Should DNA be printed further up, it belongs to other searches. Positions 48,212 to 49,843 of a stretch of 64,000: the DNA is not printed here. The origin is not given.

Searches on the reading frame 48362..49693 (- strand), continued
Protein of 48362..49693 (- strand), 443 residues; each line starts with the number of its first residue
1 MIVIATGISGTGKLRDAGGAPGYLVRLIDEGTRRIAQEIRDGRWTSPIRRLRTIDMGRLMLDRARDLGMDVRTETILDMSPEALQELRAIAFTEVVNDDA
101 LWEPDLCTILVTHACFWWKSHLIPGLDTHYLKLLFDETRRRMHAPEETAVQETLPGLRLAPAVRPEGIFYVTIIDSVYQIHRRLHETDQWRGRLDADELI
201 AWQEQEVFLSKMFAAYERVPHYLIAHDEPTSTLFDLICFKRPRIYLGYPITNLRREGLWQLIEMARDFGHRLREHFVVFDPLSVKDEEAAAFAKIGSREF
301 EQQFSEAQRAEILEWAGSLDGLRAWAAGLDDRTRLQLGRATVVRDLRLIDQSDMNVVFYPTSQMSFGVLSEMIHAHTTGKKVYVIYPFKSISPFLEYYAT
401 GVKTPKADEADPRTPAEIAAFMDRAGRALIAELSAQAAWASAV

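Call 41: search_protein_families(library=pfam, proteins=[P0087, P0088, P0098, P0116, P0124, P0132, P0153, P0145, P0084, P0085], max_evalue=0.01)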
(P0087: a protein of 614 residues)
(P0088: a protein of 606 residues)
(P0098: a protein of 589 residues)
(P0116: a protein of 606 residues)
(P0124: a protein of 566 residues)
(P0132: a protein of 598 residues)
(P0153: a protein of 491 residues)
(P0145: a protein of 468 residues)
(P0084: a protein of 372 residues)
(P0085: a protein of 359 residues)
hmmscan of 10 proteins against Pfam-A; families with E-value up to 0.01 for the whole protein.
P0087 (614 aa): 2 families
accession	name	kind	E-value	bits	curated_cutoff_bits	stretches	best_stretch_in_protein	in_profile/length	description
PF13207.12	AAA_17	-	3.3e-09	37.6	27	1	31-143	20-122/136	AAA domain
PF05014.21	Nuc_deoxyrib_tr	-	0.0029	18.2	28.8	1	524-580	42-98/117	Nucleoside 2-deoxyribosyltransferase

P0088 (606 aa): 2 families
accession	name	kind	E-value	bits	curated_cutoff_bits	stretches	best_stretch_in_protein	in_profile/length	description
PF05014.21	Nuc_deoxyrib_tr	-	3.9e-05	24.2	28.8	1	519-569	46-96/117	Nucleoside 2-deoxyribosyltransferase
PF13207.12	AAA_17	-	0.00034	21.3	27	0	7-136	2-117/136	AAA domain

P0098 (589 aa): 2 families
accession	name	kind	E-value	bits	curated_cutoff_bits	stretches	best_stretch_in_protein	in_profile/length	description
PF13207.12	AAA_17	-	2.5e-07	31.5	27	1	17-127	20-122/136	AAA domain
PF05014.21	Nuc_deoxyrib_tr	-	0.004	17.7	28.8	1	501-553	46-98/117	Nucleoside 2-deoxyribosyltransferase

P0116 (606 aa): 2 families
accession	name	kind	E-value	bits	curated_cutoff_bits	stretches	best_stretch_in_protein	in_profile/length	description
PF13207.12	AAA_17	-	0.00084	20.1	27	1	30-150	19-133/136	AAA domain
PF05014.21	Nuc_deoxyrib_tr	-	0.00086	19.9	28.8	1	514-568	42-96/117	Nucleoside 2-deoxyribosyltransferase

P0124 (566 aa): 1 family
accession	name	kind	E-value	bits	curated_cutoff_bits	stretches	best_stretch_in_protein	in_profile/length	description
PF05014.21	Nuc_deoxyrib_tr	-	0.00077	20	28.8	1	484-530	48-94/117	Nucleoside 2-deoxyribosyltransferase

P0132 (598 aa): 1 family
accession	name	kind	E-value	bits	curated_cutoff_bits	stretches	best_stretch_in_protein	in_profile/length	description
PF13207.12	AAA_17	-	1.2e-08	35.7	27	1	38-145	20-122/136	AAA domain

P0153 (491 aa): 1 family
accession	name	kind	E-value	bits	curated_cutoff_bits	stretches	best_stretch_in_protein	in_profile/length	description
PF00293.34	NUDIX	-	1.2e-12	48.4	21.1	1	353-471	5-120/134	NUDIX domain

P0145 (468 aa): 0 families

P0084 (372 aa): 2 families
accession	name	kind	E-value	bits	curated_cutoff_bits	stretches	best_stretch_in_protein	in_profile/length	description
PF13207.12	AAA_17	-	9e-06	26.4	27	1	7-143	2-131/136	AAA domain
PF05014.21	Nuc_deoxyrib_tr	-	0.00016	22.2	28.8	1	203-332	2-96/117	Nucleoside 2-deoxyribosyltransferase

P0085 (359 aa): 1 family
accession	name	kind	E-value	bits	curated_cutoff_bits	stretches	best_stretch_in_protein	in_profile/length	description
PF13207.12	AAA_17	-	4.4e-11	43.7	27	1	6-129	1-119/136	AAA domain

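Call 45: find_related_loci(query=A2, collection=genome_contigs, flank=10000)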
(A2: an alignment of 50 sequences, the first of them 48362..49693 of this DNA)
Query A2 (443 aa) in genome_contigs; peptide patterns used: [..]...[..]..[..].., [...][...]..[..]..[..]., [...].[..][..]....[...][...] (x = any residue, [..] = any of these).
242 stretches matched a pattern; 170 encode a relative of the query (tblastn E <= 1e-3); the best 80 are kept; 79 distinct loci.
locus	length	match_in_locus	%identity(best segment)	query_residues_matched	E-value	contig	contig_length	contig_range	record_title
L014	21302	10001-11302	80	1-434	0e+0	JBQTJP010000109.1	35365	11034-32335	MAG: Armatimonadota bacterium isolate SAR42 c_000000246194, whole genome shotgun sequence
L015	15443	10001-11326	81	1-442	0e+0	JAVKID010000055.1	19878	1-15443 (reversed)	MAG: Candidatus Fervidifonticultor octavus isolate JZ-2_201709_bins_164 JZ-2_201709_bins_164_scaffold_55, whole genome s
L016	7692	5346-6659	80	1-438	0e+0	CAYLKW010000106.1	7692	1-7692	MAG TPA_asm: uncultured bacterium isolate SRP257756_co1_1 genome assembly, contig: NODE_8832_length_7692_cov_13.010606,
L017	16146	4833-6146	80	1-438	0e+0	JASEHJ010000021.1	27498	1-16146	MAG: bacterium isolate Yes70-20 NODE_21_length_27498_cov_6.502715, whole genome shotgun sequence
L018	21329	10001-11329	81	1-443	0e+0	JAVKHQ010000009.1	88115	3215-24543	MAG: Candidatus Fervidifonticultor sextus isolate HHBFW-2_201803_bins_99 HHBFW-2_201803_bins_99_scaffold_9, whole genome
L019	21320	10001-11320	80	1-440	0e+0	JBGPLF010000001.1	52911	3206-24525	MAG: bacterium isolate OBJ_0618_7090110_269 k141_10302161_length_52911_cov_10.0000, whole genome shotgun sequence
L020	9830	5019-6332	79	1-438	0e+0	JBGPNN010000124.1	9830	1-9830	MAG: bacterium isolate OBJ_0618_7090110_213 k141_254665_length_9830_cov_13.4002, whole genome shotgun sequence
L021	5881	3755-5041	80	1-430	0e+0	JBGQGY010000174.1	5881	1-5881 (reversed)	MAG: bacterium isolate OBJ2_061818_090_16 k141_493732_length_5881_cov_16.8336, whole genome shotgun sequence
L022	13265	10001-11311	87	1-437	0e+0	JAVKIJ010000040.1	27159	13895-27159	MAG: Candidatus Fervidifonticultor quintus isolate JZ-2_201803_bins_44 JZ-2_201803_bins_44_scaffold_40, whole genome sho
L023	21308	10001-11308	78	1-436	0e+0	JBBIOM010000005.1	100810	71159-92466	MAG: Armatimonadota bacterium isolate EPS170215_bin_28 NODE_100_length_100810_cov_32.072900, whole genome shotgun sequen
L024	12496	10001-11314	81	1-438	0e+0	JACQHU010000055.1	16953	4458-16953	MAG: Armatimonadetes bacterium isolate NC_groundwater_1107_Ag_S2p5_69_169 S_2p5_S6_coassembly_k141_1214936, whole genome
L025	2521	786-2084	79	1-434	0e+0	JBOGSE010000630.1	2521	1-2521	MAG: bacterium isolate M3-S_metawrap_bin.18 k127_784020, whole genome shotgun sequence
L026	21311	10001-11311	78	1-438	0e+0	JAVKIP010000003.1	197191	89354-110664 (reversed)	MAG: Candidatus Fervidifonticultor secundus isolate JZ-2_201808_bins_221 JZ-2_201808_bins_221_scaffold_3, whole genome s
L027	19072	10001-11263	79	1-422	0e+0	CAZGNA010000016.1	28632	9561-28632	MAG TPA_asm: uncultured bacterium isolate binchicken_co30_89 genome assembly, contig: NODE_1348_length_28632_cov_8.46498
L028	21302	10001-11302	76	1-433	0e+0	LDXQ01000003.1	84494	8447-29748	MAG: Armatimonadetes bacterium CSP1-3 XU14_C0003, whole genome shotgun sequence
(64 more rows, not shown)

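Call 50: search_protein_families(library=pfam, proteins=[P0145, P0150, P0158, P0179, P0182, P0191, P0197, P0219, P0225, P0228], max_evalue=0.01)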
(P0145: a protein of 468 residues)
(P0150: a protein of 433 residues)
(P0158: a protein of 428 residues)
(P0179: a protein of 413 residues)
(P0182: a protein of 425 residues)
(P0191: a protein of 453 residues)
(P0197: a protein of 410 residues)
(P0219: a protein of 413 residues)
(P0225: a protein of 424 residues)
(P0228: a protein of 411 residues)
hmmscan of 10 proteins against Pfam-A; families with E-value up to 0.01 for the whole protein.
P0145 (468 aa): 0 families

P0150 (433 aa): 1 family
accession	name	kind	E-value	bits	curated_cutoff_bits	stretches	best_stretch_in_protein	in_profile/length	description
PF13207.12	AAA_17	-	0.00097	19.9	27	1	25-135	20-122/136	AAA domain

P0158 (428 aa): 2 families
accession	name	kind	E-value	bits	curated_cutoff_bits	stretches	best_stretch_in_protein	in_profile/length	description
PF13207.12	AAA_17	-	9.2e-14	52.3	27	1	6-135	1-126/136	AAA domain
PF05014.21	Nuc_deoxyrib_tr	-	0.0013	19.2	28.8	1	340-402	47-103/117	Nucleoside 2-deoxyribosyltransferase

P0179 (413 aa): 2 families
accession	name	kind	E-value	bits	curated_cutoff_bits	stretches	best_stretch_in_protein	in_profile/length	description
PF13207.12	AAA_17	-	3.6e-11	43.9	27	1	41-175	1-123/136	AAA domain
PF05014.21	Nuc_deoxyrib_tr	-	0.0031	18.1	28.8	0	314-369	45-95/117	Nucleoside 2-deoxyribosyltransferase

P0182 (425 aa): 2 families
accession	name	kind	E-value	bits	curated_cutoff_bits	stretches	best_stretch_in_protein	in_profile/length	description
PF13207.12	AAA_17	-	3.4e-12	47.2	27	1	6-140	1-127/136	AAA domain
PF05014.21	Nuc_deoxyrib_tr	-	0.003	18.1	28.8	1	334-396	46-103/117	Nucleoside 2-deoxyribosyltransferase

P0191 (453 aa): 4 families
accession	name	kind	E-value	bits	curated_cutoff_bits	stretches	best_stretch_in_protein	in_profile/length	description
PF12836.13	HHH_3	-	9e-14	51.8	27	1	273-327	5-59/65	Helix-hairpin-helix motif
PF00633.29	HHH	-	2.3e-05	24.4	24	0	305-322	4-21/30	Helix-hairpin-helix motif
PF14520.12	HHH_5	-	0.00012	22.9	27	1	283-326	3-49/57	Helix-hairpin-helix domain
PF05014.21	Nuc_deoxyrib_tr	-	0.0045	17.5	28.8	0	331-421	30-100/117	Nucleoside 2-deoxyribosyltransferase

P0197 (410 aa): 2 families
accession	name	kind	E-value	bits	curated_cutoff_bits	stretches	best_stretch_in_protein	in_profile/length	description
PF13207.12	AAA_17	-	5.5e-06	27.1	27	1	9-133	1-120/136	AAA domain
PF05014.21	Nuc_deoxyrib_tr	-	0.00055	20.5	28.8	1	323-380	46-97/117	Nucleoside 2-deoxyribosyltransferase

P0219 (413 aa): 2 families
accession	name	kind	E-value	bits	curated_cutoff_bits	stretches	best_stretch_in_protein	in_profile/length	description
PF13207.12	AAA_17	-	6e-07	30.2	27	1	28-125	17-114/136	AAA domain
PF05014.21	Nuc_deoxyrib_tr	-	0.0006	20.4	28.8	1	311-375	44-102/117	Nucleoside 2-deoxyribosyltransferase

P0225 (424 aa): 1 family
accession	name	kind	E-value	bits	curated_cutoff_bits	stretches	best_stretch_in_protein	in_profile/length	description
PF13207.12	AAA_17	-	5.2e-10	40.2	27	1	6-143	1-132/136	AAA domain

P0228 (411 aa): 0 families

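Call 63: search_protein_families(library=padloc, proteins=[window:48362-49693:-, P0063, P0069, P0087, P0153, P0191], max_evalue=0.01)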
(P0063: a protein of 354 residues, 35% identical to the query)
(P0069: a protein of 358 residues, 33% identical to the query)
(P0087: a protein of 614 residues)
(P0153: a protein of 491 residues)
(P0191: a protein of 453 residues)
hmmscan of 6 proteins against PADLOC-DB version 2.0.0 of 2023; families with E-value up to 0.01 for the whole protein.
window:48362-49693:- (443 aa): 0 families

P0063 (354 aa): 0 families

P0069 (358 aa): 0 families

P0087 (614 aa): 0 families

P0153 (491 aa): 0 families

P0191 (453 aa): 0 families

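Call 64: search_protein_families(library=ncbifam, proteins=[P0063, P0069, P0084, P0085, P0158, P0182], max_evalue=0.001)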
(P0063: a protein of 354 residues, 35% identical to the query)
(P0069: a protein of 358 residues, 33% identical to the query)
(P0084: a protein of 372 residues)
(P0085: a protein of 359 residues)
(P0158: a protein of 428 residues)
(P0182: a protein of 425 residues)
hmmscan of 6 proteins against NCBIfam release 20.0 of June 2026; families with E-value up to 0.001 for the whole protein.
P0063 (354 aa): 1 family
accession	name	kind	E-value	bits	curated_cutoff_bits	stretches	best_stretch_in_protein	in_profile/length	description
NF003122.0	PRK04040.1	equivalog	3.6e-11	42.9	155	1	2-134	4-130/189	adenylate kinase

P0069 (358 aa): 1 family
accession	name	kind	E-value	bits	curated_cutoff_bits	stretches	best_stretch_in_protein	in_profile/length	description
NF003122.0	PRK04040.1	equivalog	6.1e-08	32.4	155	1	2-130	4-128/189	adenylate kinase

P0084 (372 aa): 1 family
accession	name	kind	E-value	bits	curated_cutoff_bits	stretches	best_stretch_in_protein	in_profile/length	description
NF003122.0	PRK04040.1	equivalog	3.7e-05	23.3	155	1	2-134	4-130/189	adenylate kinase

P0085 (359 aa): 2 families
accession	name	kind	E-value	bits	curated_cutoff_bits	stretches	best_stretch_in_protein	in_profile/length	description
NF003122.0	PRK04040.1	equivalog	1.8e-13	50.4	155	1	1-132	3-130/189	adenylate kinase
TIGR02475.1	CobW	equivalog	0.00073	18.5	332.1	0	4-122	8-133/342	cobalamin biosynthesis protein CobW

P0158 (428 aa): 1 family
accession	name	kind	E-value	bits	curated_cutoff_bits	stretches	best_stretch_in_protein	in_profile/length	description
NF003122.0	PRK04040.1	equivalog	3.6e-12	46.2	155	1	2-129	4-130/189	adenylate kinase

P0182 (425 aa): 1 family
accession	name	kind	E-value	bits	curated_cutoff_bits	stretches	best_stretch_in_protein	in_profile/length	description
NF003122.0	PRK04040.1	equivalog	1.6e-09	37.6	155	1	2-131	4-127/189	adenylate kinase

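Call 71: find_homologous_proteins(query=A4, max_evalue=1e-20)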
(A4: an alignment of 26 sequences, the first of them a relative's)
Query A4 (26 sequences) (325 aa, profile of the alignment): 75 proteins with E <= 1e-20 among 6159 candidates.
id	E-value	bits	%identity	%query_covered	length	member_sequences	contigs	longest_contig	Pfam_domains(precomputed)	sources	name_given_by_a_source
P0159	2.9e-127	442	40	98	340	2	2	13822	-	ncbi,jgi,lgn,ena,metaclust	metaclust:\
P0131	5.9e-127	441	100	100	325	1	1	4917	PF13207.13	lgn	-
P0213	3.7e-125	435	41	97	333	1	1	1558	-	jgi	jgi:hypothetical protein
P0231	1.9e-124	433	41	98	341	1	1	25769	-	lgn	-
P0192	3.5e-122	426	39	100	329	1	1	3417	PF13207.13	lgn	-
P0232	4.8e-121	422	42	96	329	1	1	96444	PF13207.13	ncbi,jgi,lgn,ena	-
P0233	8.2e-121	421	38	98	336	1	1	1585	PF13207.13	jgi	-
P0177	7.5e-120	418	39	98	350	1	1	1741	PF13207.13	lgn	-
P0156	1.1e-119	417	40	89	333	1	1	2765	PF13207.13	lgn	-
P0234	1.8e-117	410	61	98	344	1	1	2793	PF13207.13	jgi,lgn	-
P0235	2.8e-117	409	63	98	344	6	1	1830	PF13207.13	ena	-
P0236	1.5e-115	404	36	98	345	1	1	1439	-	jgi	jgi:adenylate kinase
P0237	1.9e-115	403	38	97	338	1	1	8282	-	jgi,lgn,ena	-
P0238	2.3e-114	400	36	100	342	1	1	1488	-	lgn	-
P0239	2.4e-114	400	61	98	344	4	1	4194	PF13207.13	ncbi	-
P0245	1.8e-112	394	57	98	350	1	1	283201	PF13207.13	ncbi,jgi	-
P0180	5.2e-105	369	28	97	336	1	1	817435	PF05014.22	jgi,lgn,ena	-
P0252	2.3e-100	354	29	90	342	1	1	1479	PF05014.22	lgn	-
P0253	9.6e-100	352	28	96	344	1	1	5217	PF05014.22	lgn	-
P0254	1.1e-99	352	27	96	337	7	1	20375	PF05014.22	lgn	-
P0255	7.0e-96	339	35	97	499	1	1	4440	PF00293.35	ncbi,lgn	-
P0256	2.1e-95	338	27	96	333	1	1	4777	PF05014.22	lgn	-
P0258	7.2e-90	319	26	98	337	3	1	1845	PF13207.13,PF05014.22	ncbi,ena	-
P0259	1.6e-89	318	27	98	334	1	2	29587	PF05014.22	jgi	jgi:adenylate kinase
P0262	9.4e-74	266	23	99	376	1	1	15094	PF05014.22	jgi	jgi:adenylate kinase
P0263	2.2e-73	265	28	66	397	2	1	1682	PF05014.22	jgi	-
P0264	6.2e-73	264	25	98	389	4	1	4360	PF13207.13,PF05014.22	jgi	-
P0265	7.1e-73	263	26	98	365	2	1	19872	PF13207.13,PF05014.22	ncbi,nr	ncbi:MAG: hypothetical protein IT306_27300 [Chloroflexi bacterium]|nr:hypothetical protein [Chlorofl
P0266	1.9e-72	262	28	70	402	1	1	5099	PF13207.13,PF05014.22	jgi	jgi:adenylate kinase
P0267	2.0e-72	262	29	66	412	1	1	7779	PF05014.22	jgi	jgi:adenylate kinase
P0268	5.0e-72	261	27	66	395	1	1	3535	PF05014.22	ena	-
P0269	6.6e-72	260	28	70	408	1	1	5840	PF13207.13,PF05014.22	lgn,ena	-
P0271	1.2e-71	259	28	69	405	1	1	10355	PF05014.22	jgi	jgi:adenylate kinase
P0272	2.0e-71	259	28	70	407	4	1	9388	PF05014.22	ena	-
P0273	2.1e-71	259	28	70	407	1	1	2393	PF05014.22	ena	-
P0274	3.3e-71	258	25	98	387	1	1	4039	PF05014.22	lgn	-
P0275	3.4e-71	258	28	70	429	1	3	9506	PF05014.22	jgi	jgi:adenylate kinase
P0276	4.8e-71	257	24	98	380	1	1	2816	PF05014.22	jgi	jgi:adenylate kinase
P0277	8.4e-71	257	28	70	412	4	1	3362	PF05014.22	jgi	jgi:adenylate kinase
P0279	2.7e-70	255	26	99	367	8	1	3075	PF05014.22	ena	-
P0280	3.6e-70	255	28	70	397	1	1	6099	PF05014.22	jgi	jgi:adenylate kinase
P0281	5.9e-70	254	27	99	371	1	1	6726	PF05014.22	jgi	jgi:adenylate kinase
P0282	8.4e-70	253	24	100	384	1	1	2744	PF05014.22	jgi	jgi:adenylate kinase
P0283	1.6e-69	252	26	98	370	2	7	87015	PF05014.22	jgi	jgi:adenylate kinase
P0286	1.1e-68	250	27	99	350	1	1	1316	PF13207.13,PF05014.22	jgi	jgi:adenylate kinase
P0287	1.6e-68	249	27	70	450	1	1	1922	PF05014.22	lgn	-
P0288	2.1e-68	249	28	70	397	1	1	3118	PF05014.22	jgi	jgi:adenylate kinase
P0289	2.7e-68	248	27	100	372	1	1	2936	PF05014.22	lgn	-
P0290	7.6e-68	247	28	70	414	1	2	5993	PF05014.22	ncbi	-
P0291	3.3e-67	245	25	71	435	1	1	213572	PF05014.22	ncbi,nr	ncbi:MAG: hypothetical protein IT305_07620 [Chloroflexi bacterium]|nr:hypothetical protein [Chlorofl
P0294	1.1e-64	237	25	98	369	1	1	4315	PF05014.22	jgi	jgi:adenylate kinase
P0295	2.1e-64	236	27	97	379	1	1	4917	PF05014.22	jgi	jgi:adenylate kinase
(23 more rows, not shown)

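Call 72: find_encoding_contigs(protein=P0245, flank=7000, max_places=1)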
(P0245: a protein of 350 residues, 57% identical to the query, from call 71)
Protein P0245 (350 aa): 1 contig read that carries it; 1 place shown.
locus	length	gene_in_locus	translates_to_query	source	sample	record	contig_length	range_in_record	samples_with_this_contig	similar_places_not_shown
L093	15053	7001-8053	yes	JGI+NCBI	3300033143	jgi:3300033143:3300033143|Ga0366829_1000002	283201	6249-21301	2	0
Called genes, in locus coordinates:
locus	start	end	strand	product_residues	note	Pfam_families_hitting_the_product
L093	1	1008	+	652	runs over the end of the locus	PF00390:malic, PF03949:Malic_M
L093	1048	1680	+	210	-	PF01813:ATP-synt_D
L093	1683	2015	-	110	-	-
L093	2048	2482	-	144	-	-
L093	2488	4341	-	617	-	PF01261:AP_endonuc_2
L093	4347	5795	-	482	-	-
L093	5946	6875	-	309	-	PF13641:Glyco_tranf_2_3, PF00535:Glycos_transf_2, PF10111:Glyco_tranf_2_2 (faint)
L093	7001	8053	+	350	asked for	PF13207:AAA_17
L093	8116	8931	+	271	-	-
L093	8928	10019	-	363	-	PF04406:TP6A_N, PF20768:Topo_VI_alpha, PF21180:TOP6A-Spo11_Toprim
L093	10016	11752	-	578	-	PF02518:HATPase_c, PF13589:HATPase_c_3, PF09239:Topo-VIb_trans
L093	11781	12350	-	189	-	PF00013:KH_1 (weak), PF22675:KH-I_KHDC4-BBP (faint), PF21800:KH_KRR1_2nd, PF22891:KH_PNO1_2nd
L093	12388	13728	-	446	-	PF10092:DUF2330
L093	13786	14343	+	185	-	PF00753:Lactamase_B, PF19583:ODP (faint)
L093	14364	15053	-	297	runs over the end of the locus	-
